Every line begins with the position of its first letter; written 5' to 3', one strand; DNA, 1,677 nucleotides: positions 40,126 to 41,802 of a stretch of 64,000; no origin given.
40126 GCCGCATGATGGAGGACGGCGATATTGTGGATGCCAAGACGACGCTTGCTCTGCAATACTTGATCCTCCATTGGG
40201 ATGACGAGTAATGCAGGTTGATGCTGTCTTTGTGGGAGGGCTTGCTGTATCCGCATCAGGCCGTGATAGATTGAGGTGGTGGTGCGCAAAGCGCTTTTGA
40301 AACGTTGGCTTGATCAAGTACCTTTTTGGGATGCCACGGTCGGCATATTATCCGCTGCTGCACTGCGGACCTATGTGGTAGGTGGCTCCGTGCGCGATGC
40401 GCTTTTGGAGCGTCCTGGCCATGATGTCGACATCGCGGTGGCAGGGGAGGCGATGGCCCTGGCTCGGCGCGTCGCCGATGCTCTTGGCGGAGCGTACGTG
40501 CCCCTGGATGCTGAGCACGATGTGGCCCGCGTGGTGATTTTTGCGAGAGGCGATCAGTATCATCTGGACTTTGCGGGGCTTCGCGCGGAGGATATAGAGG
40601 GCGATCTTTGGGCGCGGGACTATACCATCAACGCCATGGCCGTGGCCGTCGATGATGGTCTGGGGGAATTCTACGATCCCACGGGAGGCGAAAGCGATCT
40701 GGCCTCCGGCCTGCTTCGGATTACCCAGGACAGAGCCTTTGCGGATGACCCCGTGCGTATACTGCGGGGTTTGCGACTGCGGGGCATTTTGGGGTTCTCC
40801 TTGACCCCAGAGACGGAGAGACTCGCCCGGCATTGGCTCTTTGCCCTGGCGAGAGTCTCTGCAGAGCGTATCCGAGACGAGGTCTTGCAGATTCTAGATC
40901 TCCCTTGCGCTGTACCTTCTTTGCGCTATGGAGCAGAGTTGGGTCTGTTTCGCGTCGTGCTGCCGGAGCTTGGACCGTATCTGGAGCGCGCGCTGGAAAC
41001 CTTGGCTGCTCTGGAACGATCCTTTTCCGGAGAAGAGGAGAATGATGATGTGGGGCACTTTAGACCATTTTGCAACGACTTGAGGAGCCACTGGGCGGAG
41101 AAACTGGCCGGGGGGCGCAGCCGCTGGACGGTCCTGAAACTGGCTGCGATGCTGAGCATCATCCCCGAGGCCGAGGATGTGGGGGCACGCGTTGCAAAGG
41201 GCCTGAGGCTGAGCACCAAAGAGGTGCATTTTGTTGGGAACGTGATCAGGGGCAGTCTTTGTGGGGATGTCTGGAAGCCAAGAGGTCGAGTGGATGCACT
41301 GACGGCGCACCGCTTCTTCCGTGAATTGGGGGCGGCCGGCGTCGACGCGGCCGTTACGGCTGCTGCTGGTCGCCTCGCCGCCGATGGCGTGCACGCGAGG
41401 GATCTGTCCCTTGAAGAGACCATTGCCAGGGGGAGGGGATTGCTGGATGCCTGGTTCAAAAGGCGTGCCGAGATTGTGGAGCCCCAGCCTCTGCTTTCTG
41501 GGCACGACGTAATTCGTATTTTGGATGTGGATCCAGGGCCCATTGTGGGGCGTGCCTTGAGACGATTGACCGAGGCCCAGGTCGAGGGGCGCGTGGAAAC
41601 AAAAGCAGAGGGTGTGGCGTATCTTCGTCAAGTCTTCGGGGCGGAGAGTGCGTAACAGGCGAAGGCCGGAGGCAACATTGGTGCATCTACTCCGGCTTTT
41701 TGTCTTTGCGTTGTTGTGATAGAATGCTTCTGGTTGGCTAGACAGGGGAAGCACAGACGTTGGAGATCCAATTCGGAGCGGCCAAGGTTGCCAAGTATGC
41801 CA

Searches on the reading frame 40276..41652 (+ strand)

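Call 5: search_protein_families(library=pfam, proteins=[window:40276-41652:+], max_evalue=0.01)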
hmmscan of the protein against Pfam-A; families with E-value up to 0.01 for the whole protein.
window:40276-41652:+ (459 aa): 3 families
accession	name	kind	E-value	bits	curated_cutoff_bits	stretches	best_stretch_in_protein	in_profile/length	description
PF01743.26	PolyA_pol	-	2.3e-17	63.9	23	1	32-148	1-126/126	Poly A polymerase head domain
PF12627.12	PolyA_pol_RNAbd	-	2.1e-10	40.6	22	1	173-232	1-60/64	Probable RNA and SrmB- binding site of polymerase A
PF13735.12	tRNA_NucTran2_2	-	5.4e-06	26.9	27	1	399-445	96-143/149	tRNA nucleotidyltransferase domain 2 putative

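Call 6: search_protein_families(library=ncbifam, proteins=[window:40276-41652:+], max_evalue=0.01)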
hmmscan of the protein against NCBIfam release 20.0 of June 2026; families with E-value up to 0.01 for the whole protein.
window:40276-41652:+ (459 aa): 9 families
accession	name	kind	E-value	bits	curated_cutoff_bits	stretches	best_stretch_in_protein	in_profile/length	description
TIGR02692.1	tRNA_CCA_actino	equivalog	6.2e-35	120.7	438.8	2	24-233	22-244/466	CCA tRNA nucleotidyltransferase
NF009814.0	PRK13299.1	equivalog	1.1e-30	107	290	1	25-243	16-239/396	CCA tRNA nucleotidyltransferase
NF008137.0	PRK10885.1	equivalog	1.2e-21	77.1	451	1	31-232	2-210/409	multifunctional CCA addition/repair protein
TIGR01942.1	pcnB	subfamily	5.4e-21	74.9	305.65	1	24-239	24-248/425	polynucleotide adenylyltransferase PcnB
NF009812.0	PRK13297.1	equivalog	3.8e-17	62.4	624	1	27-204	9-191/364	tRNA CCA-pyrophosphorylase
NF041569.1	A-tRNAntase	equivalog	7e-17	60.9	1440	1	30-232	480-695/880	A-adding tRNA nucleotidyltransferase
NF009813.0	PRK13298.1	equivalog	4.9e-14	52.1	606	1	31-203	2-181/417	tRNA CCA-pyrophosphorylase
NF008634.1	PRK11623.1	equivalog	8.3e-13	47.7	702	1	106-238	157-289/469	polynucleotide adenylyltransferase PcnB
NF009811.0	PRK13296.1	equivalog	3.2e-09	36.1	469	1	31-210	2-188/360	CCA tRNA nucleotidyltransferase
